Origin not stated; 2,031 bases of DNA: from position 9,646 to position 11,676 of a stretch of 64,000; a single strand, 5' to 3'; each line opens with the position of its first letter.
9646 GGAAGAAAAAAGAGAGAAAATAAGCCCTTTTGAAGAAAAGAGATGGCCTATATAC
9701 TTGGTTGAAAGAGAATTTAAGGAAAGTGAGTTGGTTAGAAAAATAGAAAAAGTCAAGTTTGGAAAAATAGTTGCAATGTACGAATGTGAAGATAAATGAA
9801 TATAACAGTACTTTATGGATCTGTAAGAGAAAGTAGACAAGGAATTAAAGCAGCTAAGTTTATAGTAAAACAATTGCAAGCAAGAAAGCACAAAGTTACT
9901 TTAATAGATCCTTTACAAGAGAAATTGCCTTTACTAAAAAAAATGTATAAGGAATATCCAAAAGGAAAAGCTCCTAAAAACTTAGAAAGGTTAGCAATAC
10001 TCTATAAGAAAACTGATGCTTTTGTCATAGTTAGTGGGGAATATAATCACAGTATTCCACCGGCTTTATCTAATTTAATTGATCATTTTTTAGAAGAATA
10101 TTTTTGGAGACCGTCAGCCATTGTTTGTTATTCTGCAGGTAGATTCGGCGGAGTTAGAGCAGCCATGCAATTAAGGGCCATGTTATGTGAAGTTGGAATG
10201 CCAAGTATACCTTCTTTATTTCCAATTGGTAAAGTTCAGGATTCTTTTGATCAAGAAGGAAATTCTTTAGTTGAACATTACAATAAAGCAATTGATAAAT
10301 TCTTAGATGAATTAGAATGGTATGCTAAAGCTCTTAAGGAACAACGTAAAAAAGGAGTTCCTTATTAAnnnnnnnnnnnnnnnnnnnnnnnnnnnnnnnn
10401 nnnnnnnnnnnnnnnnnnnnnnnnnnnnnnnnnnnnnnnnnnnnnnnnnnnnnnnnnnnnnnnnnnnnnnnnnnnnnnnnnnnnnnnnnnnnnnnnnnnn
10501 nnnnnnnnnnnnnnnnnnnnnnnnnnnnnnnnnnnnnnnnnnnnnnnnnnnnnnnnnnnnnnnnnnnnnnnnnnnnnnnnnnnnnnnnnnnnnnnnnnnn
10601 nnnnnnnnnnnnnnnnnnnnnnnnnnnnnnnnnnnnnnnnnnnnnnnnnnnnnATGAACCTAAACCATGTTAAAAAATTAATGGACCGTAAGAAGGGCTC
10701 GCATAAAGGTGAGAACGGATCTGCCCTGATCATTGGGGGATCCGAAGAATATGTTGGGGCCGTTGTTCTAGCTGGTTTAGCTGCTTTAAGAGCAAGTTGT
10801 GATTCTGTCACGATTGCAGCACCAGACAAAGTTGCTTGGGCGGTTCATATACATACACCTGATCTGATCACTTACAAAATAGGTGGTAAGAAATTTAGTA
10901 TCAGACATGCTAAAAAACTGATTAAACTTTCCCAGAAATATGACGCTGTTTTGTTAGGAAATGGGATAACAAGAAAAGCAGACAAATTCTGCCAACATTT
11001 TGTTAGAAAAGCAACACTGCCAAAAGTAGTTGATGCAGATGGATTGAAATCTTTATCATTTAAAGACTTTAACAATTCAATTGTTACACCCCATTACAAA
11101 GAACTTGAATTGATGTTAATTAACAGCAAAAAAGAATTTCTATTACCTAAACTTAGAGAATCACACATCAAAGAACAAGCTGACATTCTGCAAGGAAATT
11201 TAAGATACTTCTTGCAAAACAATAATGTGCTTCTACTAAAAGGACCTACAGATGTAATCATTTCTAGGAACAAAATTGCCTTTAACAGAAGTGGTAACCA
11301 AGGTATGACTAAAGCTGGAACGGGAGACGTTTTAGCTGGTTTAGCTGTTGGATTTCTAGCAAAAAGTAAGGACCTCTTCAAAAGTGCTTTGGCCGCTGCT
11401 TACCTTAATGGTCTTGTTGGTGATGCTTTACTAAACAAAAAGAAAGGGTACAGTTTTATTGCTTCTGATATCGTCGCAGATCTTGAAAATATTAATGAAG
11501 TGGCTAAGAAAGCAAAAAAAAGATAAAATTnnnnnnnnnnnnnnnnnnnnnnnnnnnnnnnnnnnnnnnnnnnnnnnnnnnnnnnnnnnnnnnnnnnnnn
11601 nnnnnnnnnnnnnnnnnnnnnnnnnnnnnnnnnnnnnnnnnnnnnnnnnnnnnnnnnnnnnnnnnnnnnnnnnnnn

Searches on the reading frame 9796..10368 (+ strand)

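Call 65: search_protein_families(library=pfam, proteins=[window:9796-10368:+], max_evalue=0.001)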
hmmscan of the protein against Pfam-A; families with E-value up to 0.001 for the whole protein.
window:9796-10368:+ (190 aa): 2 families
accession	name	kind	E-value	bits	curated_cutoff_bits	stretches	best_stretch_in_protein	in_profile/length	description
PF03358.20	FMN_red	-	1.9e-29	102.7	24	1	1-147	1-150/152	NADPH-dependent FMN reductase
PF02525.22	Flavodoxin_2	-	4.1e-09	36.9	27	1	1-103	1-108/198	Flavodoxin-like fold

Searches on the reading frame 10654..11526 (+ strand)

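Call 66: search_protein_families(library=pfam, proteins=[window:10654-11526:+], max_evalue=0.001)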
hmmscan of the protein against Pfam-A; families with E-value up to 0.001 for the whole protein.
window:10654-11526:+ (290 aa): 1 family
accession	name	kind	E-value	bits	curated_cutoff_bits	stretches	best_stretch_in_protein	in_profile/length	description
PF01256.23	Carb_kinase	-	1.8e-43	149.2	27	1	24-273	1-236/242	NAD(P)H-hydrate dehydratase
